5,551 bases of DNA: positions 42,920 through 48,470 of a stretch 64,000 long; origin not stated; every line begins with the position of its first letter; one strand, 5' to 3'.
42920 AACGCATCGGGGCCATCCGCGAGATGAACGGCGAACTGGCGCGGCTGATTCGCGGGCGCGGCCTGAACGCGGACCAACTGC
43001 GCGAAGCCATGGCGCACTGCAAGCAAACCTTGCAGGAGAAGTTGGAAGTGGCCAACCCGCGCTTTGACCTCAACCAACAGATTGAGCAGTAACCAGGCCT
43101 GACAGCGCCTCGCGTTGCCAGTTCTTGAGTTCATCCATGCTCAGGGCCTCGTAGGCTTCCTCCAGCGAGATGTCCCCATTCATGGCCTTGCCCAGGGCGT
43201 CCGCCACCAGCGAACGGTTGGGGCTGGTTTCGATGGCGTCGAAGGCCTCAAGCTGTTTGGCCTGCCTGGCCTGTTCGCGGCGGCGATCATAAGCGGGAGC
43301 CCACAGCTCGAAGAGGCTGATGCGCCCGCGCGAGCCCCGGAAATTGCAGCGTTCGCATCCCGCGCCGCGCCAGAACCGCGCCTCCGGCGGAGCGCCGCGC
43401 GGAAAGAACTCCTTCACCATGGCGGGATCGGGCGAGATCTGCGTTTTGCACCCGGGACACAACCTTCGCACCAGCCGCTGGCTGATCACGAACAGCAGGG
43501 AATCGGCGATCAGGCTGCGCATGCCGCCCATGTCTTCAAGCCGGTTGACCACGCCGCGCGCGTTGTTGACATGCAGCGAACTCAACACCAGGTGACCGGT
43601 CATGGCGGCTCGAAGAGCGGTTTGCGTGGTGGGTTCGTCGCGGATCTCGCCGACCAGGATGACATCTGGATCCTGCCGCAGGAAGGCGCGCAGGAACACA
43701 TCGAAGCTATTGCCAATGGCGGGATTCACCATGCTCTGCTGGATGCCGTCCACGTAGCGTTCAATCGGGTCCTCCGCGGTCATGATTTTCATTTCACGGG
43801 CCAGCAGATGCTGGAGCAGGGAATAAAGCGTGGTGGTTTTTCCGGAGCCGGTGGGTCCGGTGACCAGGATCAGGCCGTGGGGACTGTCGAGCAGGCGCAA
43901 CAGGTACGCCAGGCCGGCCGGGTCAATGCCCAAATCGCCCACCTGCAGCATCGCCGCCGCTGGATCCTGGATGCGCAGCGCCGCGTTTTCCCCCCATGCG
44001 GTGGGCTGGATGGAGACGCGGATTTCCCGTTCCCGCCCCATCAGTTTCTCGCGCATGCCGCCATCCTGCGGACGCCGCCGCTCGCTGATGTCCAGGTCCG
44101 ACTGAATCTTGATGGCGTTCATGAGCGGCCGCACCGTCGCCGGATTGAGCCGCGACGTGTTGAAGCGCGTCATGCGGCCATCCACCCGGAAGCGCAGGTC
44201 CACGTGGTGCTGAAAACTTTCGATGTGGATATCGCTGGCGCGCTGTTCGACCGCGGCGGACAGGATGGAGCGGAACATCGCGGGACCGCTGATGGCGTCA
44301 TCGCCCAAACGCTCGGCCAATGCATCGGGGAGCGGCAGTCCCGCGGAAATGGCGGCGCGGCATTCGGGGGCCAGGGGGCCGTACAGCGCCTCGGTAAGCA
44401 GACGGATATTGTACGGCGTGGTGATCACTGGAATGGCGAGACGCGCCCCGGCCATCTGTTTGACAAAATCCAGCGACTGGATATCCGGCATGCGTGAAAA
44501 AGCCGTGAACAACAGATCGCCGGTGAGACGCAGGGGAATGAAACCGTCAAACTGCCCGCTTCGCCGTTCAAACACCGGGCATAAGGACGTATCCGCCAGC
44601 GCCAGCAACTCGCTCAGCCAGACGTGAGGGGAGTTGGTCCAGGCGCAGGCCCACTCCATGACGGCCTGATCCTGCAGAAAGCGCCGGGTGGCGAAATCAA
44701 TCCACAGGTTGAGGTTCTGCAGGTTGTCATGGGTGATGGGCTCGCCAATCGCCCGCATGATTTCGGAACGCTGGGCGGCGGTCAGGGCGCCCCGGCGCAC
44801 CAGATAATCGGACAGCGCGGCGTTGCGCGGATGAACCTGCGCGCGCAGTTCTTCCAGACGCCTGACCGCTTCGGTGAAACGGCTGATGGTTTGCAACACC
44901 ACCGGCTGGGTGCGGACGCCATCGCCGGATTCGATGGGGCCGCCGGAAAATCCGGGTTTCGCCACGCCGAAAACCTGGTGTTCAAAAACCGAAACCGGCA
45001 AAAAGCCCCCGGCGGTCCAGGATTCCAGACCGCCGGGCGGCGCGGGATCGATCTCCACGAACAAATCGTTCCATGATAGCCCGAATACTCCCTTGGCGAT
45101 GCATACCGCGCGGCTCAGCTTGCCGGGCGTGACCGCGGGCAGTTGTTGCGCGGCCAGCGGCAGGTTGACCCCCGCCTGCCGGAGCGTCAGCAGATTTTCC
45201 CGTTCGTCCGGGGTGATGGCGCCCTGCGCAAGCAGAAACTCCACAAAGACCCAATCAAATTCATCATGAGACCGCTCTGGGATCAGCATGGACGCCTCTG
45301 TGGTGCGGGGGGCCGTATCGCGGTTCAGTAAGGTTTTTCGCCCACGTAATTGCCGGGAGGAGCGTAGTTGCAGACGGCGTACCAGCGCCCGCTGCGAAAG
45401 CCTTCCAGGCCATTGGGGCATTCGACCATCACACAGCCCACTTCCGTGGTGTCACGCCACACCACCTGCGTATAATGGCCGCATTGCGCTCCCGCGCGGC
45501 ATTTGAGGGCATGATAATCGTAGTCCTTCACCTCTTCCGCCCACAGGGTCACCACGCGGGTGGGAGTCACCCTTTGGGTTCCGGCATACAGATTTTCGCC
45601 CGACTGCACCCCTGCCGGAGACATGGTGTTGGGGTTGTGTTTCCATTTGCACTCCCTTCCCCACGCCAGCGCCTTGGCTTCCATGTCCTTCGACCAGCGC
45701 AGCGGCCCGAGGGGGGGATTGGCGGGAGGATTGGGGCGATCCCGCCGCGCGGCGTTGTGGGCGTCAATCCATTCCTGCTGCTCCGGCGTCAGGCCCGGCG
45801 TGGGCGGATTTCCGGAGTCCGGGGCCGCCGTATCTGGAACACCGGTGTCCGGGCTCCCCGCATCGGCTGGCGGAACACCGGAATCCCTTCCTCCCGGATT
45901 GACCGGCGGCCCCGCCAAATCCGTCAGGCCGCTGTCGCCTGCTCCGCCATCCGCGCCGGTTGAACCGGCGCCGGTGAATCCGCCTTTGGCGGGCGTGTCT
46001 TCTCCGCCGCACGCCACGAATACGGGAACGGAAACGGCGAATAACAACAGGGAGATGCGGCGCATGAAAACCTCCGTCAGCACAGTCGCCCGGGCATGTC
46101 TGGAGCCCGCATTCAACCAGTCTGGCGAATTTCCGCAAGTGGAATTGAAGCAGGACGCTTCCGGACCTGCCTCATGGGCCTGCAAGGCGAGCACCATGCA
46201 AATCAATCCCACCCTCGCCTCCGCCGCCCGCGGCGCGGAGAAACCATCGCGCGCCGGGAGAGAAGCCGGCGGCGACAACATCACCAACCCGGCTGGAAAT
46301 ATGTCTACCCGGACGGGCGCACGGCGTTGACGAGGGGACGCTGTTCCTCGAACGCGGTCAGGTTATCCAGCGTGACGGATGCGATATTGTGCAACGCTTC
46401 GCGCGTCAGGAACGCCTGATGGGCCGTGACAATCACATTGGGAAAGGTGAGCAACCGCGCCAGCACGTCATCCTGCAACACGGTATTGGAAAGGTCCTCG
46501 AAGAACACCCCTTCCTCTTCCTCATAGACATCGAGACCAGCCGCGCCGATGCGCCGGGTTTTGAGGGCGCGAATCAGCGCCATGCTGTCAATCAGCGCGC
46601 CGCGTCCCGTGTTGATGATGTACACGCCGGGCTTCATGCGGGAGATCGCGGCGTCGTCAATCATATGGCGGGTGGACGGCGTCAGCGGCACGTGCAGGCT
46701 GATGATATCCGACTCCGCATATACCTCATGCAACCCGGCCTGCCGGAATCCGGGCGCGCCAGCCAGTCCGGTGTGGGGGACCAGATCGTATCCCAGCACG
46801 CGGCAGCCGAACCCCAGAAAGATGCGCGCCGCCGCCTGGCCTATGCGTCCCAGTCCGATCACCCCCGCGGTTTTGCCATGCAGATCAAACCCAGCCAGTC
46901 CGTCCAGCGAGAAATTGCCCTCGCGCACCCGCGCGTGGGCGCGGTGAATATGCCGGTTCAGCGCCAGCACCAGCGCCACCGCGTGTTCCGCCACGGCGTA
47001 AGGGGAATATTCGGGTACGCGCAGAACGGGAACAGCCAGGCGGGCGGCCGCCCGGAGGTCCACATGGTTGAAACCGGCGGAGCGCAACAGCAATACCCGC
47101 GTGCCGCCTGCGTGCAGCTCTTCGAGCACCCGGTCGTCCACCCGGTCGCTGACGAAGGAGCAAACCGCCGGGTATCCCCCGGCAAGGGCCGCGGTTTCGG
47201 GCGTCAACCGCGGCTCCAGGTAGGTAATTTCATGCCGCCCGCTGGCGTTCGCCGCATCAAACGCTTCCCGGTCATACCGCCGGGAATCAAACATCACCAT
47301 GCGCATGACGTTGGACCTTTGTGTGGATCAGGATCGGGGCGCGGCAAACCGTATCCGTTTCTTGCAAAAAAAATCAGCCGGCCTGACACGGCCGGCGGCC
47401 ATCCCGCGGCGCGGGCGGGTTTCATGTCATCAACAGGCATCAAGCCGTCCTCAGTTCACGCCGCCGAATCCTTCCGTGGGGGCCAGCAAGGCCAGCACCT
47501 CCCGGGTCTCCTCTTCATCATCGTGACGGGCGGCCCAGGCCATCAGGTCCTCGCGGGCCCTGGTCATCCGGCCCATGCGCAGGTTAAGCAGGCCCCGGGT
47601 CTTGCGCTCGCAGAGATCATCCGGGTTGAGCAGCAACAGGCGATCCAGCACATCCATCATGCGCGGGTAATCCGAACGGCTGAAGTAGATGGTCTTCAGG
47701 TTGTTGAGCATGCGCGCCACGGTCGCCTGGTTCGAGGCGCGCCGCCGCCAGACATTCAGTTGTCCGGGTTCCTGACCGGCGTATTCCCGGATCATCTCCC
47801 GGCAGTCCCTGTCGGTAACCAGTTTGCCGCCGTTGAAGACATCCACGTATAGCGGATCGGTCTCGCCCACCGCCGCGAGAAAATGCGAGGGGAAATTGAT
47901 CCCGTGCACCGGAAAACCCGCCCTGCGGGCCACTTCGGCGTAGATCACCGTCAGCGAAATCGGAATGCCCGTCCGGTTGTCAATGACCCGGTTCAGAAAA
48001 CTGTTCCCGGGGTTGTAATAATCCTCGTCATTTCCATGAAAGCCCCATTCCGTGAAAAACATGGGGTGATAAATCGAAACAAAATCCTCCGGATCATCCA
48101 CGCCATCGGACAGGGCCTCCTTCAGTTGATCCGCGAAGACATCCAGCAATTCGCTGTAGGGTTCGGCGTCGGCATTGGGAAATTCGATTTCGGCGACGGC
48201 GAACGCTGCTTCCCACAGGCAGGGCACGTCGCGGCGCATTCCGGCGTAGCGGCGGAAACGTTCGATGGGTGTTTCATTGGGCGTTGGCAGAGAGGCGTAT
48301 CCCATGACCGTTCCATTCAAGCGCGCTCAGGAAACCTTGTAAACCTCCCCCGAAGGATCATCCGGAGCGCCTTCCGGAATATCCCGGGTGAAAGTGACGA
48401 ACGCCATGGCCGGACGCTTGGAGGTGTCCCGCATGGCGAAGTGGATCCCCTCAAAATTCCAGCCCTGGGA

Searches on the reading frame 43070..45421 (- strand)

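Call 37: search_protein_families(library=ncbifam, proteins=[window:43070-45421:-], max_evalue=0.00001)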
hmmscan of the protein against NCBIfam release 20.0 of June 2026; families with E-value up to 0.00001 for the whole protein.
window:43070-45421:- (783 aa): 16 families
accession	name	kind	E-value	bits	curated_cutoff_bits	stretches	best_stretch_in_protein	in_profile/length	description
TIGR02533.1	type_II_gspE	equivalog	1.1e-111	373.9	630.25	1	381-756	111-482/486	type II secretion system ATPase GspE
TIGR02538.1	type_IV_pilB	equivalog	3.3e-107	359.5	675.65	1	381-758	183-560/564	type IV-A pilus assembly ATPase PilB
NF007755.0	PRK10436.1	equivalog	1e-98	331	617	1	383-762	89-461/465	type II secretion system protein GspE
NF053534.1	T4PilAsmATPsTfpB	equivalog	6e-92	308.9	850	1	386-755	208-577/584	type IV pilus assembly ATPase TfpB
NF041000.1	ATPase_ComGA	equivalog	6.6e-70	235.1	300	1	385-652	2-266/267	competence type IV pilus ATPase ComGA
TIGR01420.1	pilT_fam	subfamily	3.2e-51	174.6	319.1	1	383-654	2-271/343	PilT/PilU family type 4a pilus ATPase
TIGR02525.1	plasmid_TraJ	equivalog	2e-24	86.3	368.3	1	489-654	127-297/372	plasmid transfer ATPase TraJ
NF058587.1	archaellum_moto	equivalog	4.9e-18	65.2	550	1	500-628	261-393/527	archaellum flagellar ATPase motor FlaI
TIGR02524.1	dot_icm_DotB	equivalog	9.7e-17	61.2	463.3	1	513-628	132-256/358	Dot/Icm type IV secretion system ATPase DotB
TIGR02782.1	TrbB_P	equivalog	2.2e-12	46.9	304.55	1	515-636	136-260/303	P-type conjugative transfer ATPase TrbB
TIGR03819.1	heli_sec_ATPase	hypoth_equivalog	3.5e-11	42.9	373.15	1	477-637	139-306/340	TadA family conjugal transfer-associated ATPase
TIGR02788.1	VirB11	equivalog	1.2e-09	37.6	249.95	1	518-632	147-266/308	P-type DNA transfer ATPase VirB11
NF010469.0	PRK13894.1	subfamily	3.2e-09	36.6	508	1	515-632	149-268/320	conjugal transfer ATPase TrbB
NF010407.0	PRK13833.1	subfamily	6.1e-09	35.7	499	1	518-632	147-263/323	conjugal transfer protein TrbB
NF053672.1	bindosome_BasE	exception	1.3e-07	30.7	1000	1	517-646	272-407/512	bindosome assembly system ATPase subunit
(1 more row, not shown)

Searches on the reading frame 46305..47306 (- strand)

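Call 28: search_protein_families(library=pfam, proteins=[window:46305-47306:-], max_evalue=0.001)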
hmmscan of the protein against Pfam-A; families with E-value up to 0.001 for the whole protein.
window:46305-47306:- (333 aa): 4 families
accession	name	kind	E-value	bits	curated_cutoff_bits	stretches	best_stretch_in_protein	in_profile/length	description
PF02826.25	2-Hacid_dh_C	-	8.7e-56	188.5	25.1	1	110-298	1-178/178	D-isomer specific 2-hydroxyacid dehydrogenase, NAD binding domain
PF00389.36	2-Hacid_dh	-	1.4e-26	93.2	24.6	1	4-329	2-133/134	D-isomer specific 2-hydroxyacid dehydrogenase, catalytic domain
PF03446.21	NAD_binding_2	-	1.8e-06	28.5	21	1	148-255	3-114/161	NAD binding domain of 6-phosphogluconate dehydrogenase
PF00670.27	AdoHcyase_NAD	-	0.00013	22.6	27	1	142-241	21-118/162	S-adenosyl-L-homocysteine hydrolase, NAD binding domain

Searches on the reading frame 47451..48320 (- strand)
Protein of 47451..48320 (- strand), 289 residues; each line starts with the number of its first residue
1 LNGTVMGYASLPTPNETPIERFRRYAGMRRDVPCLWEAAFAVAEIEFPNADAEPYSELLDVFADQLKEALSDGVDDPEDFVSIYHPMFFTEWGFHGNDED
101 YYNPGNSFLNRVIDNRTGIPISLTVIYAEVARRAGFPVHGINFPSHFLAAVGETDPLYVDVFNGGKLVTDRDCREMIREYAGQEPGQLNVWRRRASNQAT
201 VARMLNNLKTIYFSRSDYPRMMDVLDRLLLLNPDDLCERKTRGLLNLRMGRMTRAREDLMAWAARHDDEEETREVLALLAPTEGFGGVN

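Call 28: search_protein_families(library=pfam, proteins=[window:47451-48320:-], max_evalue=0.001)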
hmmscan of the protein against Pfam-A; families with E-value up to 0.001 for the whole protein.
window:47451-48320:- (289 aa): 2 families
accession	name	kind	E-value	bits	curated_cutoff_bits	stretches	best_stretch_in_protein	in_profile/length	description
PF13369.12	Transglut_core2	-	1.2e-42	145.4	23.5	1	55-206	3-155/155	Transglutaminase-like superfamily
PF13371.12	TPR_9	-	5.6e-15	55.6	35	1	208-279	1-72/73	Tetratricopeptide repeat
